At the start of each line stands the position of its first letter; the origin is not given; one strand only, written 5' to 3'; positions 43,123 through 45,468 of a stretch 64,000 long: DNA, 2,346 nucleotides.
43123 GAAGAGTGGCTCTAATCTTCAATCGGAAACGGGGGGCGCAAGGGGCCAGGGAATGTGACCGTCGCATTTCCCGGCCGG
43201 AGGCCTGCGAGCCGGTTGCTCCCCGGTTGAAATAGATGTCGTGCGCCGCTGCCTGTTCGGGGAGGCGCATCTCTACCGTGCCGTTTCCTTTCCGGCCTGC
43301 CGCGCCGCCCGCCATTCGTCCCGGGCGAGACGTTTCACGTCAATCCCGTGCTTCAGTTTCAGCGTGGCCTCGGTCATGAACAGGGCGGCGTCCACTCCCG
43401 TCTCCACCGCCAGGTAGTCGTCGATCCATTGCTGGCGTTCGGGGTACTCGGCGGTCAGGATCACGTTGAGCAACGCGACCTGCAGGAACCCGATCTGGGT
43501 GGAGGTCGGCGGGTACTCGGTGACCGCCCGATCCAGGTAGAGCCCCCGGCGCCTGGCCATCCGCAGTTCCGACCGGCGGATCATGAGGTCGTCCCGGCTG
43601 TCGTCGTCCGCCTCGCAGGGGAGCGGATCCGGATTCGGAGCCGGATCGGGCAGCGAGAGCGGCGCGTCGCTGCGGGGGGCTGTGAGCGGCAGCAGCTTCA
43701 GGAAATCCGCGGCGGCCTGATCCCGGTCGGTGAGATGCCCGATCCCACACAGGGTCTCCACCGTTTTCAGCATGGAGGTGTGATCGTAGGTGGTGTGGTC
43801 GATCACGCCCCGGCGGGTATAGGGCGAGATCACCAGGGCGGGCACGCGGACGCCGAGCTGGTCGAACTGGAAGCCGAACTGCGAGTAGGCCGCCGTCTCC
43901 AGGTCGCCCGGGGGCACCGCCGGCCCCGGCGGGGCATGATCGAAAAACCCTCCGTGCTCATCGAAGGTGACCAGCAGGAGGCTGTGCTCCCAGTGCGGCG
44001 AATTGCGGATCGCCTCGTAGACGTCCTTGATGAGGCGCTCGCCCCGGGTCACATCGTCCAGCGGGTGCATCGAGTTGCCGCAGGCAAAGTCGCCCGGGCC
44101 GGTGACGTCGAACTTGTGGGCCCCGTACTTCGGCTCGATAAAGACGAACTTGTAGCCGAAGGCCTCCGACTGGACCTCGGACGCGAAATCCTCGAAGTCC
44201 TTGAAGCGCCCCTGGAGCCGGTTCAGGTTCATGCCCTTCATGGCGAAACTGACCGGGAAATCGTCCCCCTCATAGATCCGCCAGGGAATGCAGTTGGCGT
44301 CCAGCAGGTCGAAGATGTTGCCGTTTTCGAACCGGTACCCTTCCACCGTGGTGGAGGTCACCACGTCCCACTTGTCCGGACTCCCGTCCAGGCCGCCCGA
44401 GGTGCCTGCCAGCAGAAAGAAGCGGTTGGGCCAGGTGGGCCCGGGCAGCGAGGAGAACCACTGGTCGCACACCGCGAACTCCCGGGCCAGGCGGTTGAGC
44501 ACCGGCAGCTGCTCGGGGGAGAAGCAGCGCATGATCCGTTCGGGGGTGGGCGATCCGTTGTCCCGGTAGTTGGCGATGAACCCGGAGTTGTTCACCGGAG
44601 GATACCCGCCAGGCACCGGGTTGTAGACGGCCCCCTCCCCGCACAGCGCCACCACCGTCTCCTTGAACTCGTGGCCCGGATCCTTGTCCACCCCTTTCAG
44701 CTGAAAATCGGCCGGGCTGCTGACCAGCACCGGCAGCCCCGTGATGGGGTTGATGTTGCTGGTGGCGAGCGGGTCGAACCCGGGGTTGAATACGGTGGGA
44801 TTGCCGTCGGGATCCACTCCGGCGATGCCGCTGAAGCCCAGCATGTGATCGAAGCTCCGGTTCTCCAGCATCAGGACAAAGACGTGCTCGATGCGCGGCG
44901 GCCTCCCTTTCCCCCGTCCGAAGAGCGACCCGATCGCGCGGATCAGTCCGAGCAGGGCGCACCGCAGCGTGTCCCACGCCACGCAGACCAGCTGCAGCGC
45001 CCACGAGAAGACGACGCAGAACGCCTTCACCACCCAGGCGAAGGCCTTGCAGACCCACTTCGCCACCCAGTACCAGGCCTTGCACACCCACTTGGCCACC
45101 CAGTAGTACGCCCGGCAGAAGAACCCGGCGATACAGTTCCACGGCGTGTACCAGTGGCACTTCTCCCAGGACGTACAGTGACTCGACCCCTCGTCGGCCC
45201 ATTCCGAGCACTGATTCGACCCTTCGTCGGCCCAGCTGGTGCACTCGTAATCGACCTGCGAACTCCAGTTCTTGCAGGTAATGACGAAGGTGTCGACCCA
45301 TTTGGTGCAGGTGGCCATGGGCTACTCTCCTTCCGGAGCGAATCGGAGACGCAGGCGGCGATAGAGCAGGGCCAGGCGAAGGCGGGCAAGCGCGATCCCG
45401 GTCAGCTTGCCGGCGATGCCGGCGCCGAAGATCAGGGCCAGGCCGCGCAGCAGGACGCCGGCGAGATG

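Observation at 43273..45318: Phosphoesterase (PLC/AcpA family) with an N-terminal 11-residue-periodic Cys-x-x-Trp ladder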

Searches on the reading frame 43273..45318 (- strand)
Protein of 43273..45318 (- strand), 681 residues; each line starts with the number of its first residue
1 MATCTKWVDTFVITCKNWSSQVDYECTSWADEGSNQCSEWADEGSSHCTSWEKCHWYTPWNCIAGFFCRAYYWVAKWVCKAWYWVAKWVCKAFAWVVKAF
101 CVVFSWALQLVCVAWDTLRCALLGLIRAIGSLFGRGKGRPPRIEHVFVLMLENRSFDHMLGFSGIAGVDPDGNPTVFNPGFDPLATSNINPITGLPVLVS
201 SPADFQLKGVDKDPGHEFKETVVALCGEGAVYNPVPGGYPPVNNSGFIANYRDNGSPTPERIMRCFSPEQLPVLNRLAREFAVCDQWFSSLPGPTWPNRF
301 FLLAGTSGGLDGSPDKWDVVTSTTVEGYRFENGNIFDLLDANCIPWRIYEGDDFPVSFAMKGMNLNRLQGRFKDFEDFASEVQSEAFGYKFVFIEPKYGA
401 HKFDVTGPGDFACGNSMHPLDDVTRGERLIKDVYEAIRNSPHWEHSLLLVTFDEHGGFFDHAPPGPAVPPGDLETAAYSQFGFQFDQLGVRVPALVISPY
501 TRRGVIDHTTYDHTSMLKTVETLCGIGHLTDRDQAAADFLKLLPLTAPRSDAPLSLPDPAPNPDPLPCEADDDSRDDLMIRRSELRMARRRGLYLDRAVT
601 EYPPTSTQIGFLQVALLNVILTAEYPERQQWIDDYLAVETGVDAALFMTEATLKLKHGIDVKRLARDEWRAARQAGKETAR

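Call 3: search_protein_families(library=pfam, proteins=[window:43273-45318:-], max_evalue=1)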
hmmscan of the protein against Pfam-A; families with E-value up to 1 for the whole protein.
window:43273-45318:- (681 aa): 1 family
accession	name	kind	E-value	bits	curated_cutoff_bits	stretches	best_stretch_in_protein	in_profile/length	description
PF04185.19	Phosphoesterase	-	1.1e-69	235.8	23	1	143-525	1-354/356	Phosphoesterase family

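Call 4: search_protein_families(library=ncbifam, proteins=[window:43273-45318:-], max_evalue=1)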
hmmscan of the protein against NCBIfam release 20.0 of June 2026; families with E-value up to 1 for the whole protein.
window:43273-45318:- (681 aa): 2 families
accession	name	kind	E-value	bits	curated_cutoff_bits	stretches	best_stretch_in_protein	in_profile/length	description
TIGR03396.1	PC_PLC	equivalog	7.9e-35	120.4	580.25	2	141-376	42-248/688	phosphocholine-specific phospholipase C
TIGR03397.1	acid_phos_Burk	subfamily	2.5e-25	89.6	362.75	1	421-529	363-455/483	acid phosphatase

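Call 11: find_homologous_proteins(query=window:43276-45318:-, max_evalue=1e-20)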
Query window:43276-45318:- (681 aa): 6371 proteins with E <= 1e-20 among 8000 candidates; the best 120 are listed.
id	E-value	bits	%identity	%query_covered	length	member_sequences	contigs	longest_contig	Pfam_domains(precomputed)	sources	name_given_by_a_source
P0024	0.0e+0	1650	100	100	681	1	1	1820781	PF04185.20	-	-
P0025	0.0e+0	1317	80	97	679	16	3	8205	PF04185.20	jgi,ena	-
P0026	0.0e+0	1306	79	98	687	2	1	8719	PF04185.20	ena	-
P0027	0.0e+0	1290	77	100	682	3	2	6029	PF04185.20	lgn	-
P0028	0.0e+0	1288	76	100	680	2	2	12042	PF04185.20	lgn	-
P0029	0.0e+0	1286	78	99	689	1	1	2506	PF04185.20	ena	-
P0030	0.0e+0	1282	78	98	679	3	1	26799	PF04185.20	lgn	-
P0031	0.0e+0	1275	76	100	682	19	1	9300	PF04185.20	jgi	jgi:phospholipase C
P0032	0.0e+0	1275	76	99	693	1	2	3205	PF04185.20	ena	-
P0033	0.0e+0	1275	77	99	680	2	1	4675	PF04185.20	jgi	-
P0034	0.0e+0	1266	77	98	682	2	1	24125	PF04185.20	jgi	jgi:phospholipase C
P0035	0.0e+0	1263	76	98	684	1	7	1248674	PF04185.20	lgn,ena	-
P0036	0.0e+0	1258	71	100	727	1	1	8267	PF04185.20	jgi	jgi:phospholipase C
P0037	0.0e+0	1254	76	98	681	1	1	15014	PF04185.20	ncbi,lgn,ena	-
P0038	0.0e+0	1239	74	100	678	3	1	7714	PF04185.20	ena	-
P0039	0.0e+0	1235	74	99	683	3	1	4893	PF04185.20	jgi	jgi:phospholipase C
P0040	0.0e+0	1216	74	100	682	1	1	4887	PF04185.20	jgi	jgi:phospholipase C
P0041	0.0e+0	1207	72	100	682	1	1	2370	PF04185.20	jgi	jgi:phospholipase C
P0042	0.0e+0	1205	74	97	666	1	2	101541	PF04185.20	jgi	jgi:phospholipase C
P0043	0.0e+0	1205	73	98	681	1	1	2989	PF04185.20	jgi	jgi:phospholipase C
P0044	0.0e+0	1204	73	98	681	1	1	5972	PF04185.20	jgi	jgi:phospholipase C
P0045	0.0e+0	1204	73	98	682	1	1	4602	PF04185.20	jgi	jgi:phospholipase C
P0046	0.0e+0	1198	72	100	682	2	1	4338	PF04185.20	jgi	jgi:phospholipase C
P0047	0.0e+0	1197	73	98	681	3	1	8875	PF04185.20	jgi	jgi:phospholipase C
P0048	0.0e+0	1192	71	98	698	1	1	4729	PF04185.20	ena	-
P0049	0.0e+0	1191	73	98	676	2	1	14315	PF04185.20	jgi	jgi:phospholipase C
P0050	0.0e+0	1187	70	100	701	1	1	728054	PF04185.20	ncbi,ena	-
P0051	0.0e+0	1186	73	98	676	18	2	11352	PF04185.20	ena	-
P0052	0.0e+0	1185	70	98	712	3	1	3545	PF04185.20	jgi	jgi:phospholipase C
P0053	0.0e+0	1180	73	98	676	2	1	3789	PF04185.20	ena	-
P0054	0.0e+0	1180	73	98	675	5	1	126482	PF04185.20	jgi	-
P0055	0.0e+0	1174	72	97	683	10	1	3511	PF04185.20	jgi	jgi:phospholipase C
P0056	0.0e+0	1168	69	100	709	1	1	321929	PF04185.20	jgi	jgi:phospholipase C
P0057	0.0e+0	1165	70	100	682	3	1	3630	PF04185.20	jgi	-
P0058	0.0e+0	1164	69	98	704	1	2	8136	PF04185.20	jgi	jgi:phospholipase C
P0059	0.0e+0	1163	72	98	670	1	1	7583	PF04185.20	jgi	jgi:phospholipase C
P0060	0.0e+0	1161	70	98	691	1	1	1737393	PF04185.20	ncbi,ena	-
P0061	0.0e+0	1155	70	98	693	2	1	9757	PF04185.20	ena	-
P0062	0.0e+0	1154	71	98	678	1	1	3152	PF04185.20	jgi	jgi:phospholipase C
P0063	0.0e+0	1151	72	98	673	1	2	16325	PF04185.20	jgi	jgi:phospholipase C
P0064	0.0e+0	1150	68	98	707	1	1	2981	PF04185.20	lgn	-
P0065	0.0e+0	1148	69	99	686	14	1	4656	PF04185.20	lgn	-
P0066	0.0e+0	1147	71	98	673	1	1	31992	PF04185.20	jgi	jgi:phospholipase C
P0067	0.0e+0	1145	71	98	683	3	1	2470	PF04185.20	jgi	jgi:phospholipase C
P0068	0.0e+0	1144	69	98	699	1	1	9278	PF04185.20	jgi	jgi:phospholipase C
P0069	0.0e+0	1144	71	98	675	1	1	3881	PF04185.20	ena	-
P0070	0.0e+0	1141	71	98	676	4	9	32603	PF04185.20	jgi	jgi:phospholipase C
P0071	0.0e+0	1138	71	98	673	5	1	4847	PF04185.20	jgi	jgi:phospholipase C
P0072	0.0e+0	1134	68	98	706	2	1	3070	PF04185.20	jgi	jgi:phospholipase C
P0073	0.0e+0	1133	67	99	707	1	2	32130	PF04185.20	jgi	jgi:phospholipase C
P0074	0.0e+0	1131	69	100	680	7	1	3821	PF04185.20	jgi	jgi:phospholipase C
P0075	0.0e+0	1130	67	99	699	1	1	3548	PF04185.20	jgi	jgi:phospholipase C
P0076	0.0e+0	1128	67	99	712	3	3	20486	PF04185.20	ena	-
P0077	0.0e+0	1128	69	100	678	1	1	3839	PF04185.20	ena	-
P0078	0.0e+0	1127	70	98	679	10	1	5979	PF04185.20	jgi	jgi:phospholipase C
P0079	0.0e+0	1124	69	100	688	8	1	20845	PF04185.20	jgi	-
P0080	0.0e+0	1124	70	98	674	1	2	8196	PF04185.20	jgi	jgi:phospholipase C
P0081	0.0e+0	1123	68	100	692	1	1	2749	PF04185.20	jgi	-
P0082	0.0e+0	1120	70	98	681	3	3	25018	PF04185.20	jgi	jgi:phospholipase C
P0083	0.0e+0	1119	66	99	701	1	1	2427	PF04185.20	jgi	-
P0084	0.0e+0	1118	70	98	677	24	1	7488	PF04185.20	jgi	jgi:phospholipase C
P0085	0.0e+0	1114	69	98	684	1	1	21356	PF04185.20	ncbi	-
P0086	0.0e+0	1108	67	98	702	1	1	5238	PF04185.20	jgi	jgi:phospholipase C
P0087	0.0e+0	1107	68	100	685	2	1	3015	PF04185.20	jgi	-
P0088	0.0e+0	1106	69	98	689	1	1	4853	PF04185.20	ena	-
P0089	0.0e+0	1104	62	97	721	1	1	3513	PF04185.20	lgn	-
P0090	0.0e+0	1102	67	98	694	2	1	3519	PF04185.20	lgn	-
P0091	0.0e+0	1101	67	100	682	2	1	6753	PF04185.20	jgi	jgi:phospholipase C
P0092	0.0e+0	1101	69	98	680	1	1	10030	PF04185.20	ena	-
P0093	0.0e+0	1098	67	98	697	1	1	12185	PF04185.20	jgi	jgi:phospholipase C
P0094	0.0e+0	1096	69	98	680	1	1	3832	PF04185.20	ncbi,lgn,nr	ncbi:MAG: hypothetical protein M3321_06705 [Actinomycetota bacterium]|nr:hypothetical protein [Actin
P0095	0.0e+0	1094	65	98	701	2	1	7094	PF04185.20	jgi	jgi:phospholipase C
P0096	0.0e+0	1093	66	100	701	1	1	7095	PF04185.20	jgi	jgi:phospholipase C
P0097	0.0e+0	1089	66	100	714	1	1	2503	PF04185.20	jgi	jgi:phospholipase C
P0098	0.0e+0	1088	66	100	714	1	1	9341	PF04185.20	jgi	jgi:phospholipase C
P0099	0.0e+0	1085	66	98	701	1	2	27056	PF04185.20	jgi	jgi:phospholipase C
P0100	0.0e+0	1085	60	100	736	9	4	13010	PF04185.20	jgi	-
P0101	0.0e+0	1084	66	100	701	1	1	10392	PF04185.20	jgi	jgi:phospholipase C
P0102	0.0e+0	1083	68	97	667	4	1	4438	PF04185.20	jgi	jgi:phospholipase C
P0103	0.0e+0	1080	64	99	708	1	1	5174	PF04185.20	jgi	jgi:phospholipase C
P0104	0.0e+0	1080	64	100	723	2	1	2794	PF04185.20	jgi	jgi:phospholipase C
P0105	0.0e+0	1076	65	99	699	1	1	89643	PF04185.20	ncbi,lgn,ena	-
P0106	0.0e+0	1074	66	98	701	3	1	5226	PF04185.20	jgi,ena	-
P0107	0.0e+0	1072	67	98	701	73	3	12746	PF04185.20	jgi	jgi:phospholipase C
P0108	0.0e+0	1072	64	98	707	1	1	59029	PF04185.20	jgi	jgi:phospholipase C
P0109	0.0e+0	1071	66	98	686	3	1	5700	PF04185.20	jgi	jgi:phospholipase C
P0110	0.0e+0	1071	66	98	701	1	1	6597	PF04185.20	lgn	-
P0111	0.0e+0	1071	66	98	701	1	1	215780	PF04185.20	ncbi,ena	-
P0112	0.0e+0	1068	67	96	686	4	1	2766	PF04185.20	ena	-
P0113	0.0e+0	1066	66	100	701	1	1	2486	PF04185.20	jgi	-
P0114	0.0e+0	1066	67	98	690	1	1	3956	PF04185.20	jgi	jgi:phospholipase C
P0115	0.0e+0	1066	66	100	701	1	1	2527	PF04185.20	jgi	-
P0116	0.0e+0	1065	67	95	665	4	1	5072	PF04185.20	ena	-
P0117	0.0e+0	1064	66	99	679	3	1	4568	PF04185.20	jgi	jgi:phospholipase C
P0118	0.0e+0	1062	65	98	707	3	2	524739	PF04185.20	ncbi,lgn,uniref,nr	ncbi:alkaline phosphatase family protein [Paraburkholderia caballeronis]|uniref:alkaline phosphatase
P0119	0.0e+0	1062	64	97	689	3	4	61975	PF04185.20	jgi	jgi:phospholipase C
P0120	0.0e+0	1059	64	98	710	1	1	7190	PF04185.20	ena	-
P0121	0.0e+0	1058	64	100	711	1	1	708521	PF04185.20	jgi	jgi:phospholipase C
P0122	0.0e+0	1057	66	99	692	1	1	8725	PF04185.20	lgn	-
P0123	0.0e+0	1049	65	98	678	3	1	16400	PF04185.20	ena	-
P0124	0.0e+0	1048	64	99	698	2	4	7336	PF04185.20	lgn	-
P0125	0.0e+0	1047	63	100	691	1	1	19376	PF04185.20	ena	-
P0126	0.0e+0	1046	63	98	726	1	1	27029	PF04185.20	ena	-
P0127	0.0e+0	1045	65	98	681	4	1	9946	PF04185.20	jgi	jgi:hypothetical protein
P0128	0.0e+0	1044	63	100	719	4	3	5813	PF04185.20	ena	-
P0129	0.0e+0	1043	64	100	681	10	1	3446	PF04185.20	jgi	jgi:hypothetical protein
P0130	0.0e+0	1040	72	89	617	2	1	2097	PF04185.20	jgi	-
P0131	0.0e+0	1039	62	98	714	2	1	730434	PF04185.20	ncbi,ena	-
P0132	0.0e+0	1039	65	100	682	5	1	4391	PF04185.20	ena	-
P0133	0.0e+0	1038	64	99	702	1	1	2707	PF04185.20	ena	-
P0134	0.0e+0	1037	66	97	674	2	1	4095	PF04185.20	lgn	-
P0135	0.0e+0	1037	61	98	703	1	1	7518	PF04185.20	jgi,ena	-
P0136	0.0e+0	1034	65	98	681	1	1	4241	PF04185.20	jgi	jgi:phospholipase C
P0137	0.0e+0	1033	63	98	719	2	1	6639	PF04185.20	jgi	-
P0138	0.0e+0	1032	65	98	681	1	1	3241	PF04185.20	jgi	jgi:phospholipase C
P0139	0.0e+0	1031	66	97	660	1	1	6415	PF04185.20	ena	-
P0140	0.0e+0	1029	63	100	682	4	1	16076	PF04185.20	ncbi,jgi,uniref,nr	ncbi:MAG TPA: alkaline phosphatase family protein [Hypericibacter adhaerens]|jgi:hypothetical protei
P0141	0.0e+0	1028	60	98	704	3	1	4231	PF04185.20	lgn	-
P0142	0.0e+0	1025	60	98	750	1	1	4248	PF04185.20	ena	-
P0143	0.0e+0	1025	64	98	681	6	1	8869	PF04185.20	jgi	jgi:phospholipase C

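Call 19: find_encoding_contigs(protein=P0118, flank=8000, max_places=3)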
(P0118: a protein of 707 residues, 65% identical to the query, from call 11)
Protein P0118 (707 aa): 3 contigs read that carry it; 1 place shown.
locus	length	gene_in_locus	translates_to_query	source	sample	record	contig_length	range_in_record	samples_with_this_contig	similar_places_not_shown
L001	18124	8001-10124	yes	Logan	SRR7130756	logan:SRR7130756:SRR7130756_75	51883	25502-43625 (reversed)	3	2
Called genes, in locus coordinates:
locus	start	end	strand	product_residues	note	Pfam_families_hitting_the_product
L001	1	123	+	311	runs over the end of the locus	-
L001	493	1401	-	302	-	PF04072:LCM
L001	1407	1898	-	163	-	-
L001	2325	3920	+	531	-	PF00479:G6PD_N, PF02781:G6PD_C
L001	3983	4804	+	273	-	PF00480:ROK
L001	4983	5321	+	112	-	PF07978:NIPSNAP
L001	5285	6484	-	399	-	PF07690:MFS_1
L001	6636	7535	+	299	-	PF00126:HTH_1, PF03466:LysR_substrate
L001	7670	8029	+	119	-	-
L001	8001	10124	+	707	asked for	PF04185:Phosphoesterase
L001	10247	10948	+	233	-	PF00702:Hydrolase, PF13419:HAD_2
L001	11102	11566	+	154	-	PF01047:MarR, PF12802:MarR_2, PF22166:WHD_ArnR1 (weak), PF13463:HTH_27 (weak)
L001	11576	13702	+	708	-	PF04632:FUSC, PF13515:FUSC_2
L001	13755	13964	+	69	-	PF07869:DUF1656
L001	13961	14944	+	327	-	PF25917:BSH_RND, PF25973:BSH_CzcB, PF25878:HH_AAEA_pHBA, PF25885:HH_EMRA, PF25876:HH_MFP_RND (weak), PF25963:Beta-barrel_AAEA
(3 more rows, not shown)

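Call 21: find_encoding_contigs(protein=P0024, flank=10000, max_places=3)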
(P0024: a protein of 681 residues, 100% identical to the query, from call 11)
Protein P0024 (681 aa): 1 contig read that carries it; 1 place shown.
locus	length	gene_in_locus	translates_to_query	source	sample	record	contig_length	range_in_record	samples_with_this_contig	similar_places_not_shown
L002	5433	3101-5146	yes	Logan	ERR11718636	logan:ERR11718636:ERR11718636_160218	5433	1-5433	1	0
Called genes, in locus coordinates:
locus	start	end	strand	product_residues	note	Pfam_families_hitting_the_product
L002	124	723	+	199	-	-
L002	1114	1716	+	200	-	PF10604:Polyketide_cyc2 (weak), PF08327:AHSA1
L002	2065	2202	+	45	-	-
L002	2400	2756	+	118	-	-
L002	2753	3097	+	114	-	-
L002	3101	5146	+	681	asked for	PF04185:Phosphoesterase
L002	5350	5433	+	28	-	?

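Call 26: find_encoding_contigs(protein=P0060, flank=6000, max_places=2)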
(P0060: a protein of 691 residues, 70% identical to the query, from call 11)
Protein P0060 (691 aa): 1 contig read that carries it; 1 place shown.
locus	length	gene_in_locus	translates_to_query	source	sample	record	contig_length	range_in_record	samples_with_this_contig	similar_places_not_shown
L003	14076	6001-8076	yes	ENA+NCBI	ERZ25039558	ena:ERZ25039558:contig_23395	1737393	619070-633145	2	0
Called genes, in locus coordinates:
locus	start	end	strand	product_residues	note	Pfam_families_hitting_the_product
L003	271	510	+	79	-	-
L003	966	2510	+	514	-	PF00135:COesterase, PF20434:BD-FAE, PF07859:Abhydrolase_3 (faint)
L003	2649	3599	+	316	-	PF09992:NAGPA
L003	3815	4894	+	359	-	PF01757:Acyl_transf_3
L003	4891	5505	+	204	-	-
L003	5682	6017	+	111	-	-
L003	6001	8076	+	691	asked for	PF04185:Phosphoesterase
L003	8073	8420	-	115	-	-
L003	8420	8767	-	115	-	-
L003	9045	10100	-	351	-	-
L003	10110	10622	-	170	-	-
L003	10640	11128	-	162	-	-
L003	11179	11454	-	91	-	-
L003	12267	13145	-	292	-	-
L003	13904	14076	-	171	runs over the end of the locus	PF04965:GPW_gp25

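Call 27: find_encoding_contigs(protein=P0131, flank=6000, max_places=2)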
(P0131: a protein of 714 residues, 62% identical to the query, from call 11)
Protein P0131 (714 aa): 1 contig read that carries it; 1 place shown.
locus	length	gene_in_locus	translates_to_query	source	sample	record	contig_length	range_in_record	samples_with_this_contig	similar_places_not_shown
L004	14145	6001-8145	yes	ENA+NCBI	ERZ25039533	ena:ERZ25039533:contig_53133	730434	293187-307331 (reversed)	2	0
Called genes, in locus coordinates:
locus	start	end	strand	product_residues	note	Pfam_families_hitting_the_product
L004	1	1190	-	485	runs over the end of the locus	PF01156:IU_nuc_hydro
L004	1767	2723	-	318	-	PF01965:DJ-1_PfpI, PF12833:HTH_18, PF00165:HTH_AraC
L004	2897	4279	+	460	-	PF01565:FAD_binding_4, PF08031:BBE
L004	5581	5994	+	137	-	-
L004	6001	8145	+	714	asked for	PF04185:Phosphoesterase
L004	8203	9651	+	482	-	PF27061:Gasdermin_protease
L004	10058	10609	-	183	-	-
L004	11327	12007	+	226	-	PF00440:TetR_N, PF17933:TetR_C_25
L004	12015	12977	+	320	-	PF00005:ABC_tran, PF13304:AAA_21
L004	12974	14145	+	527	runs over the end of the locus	-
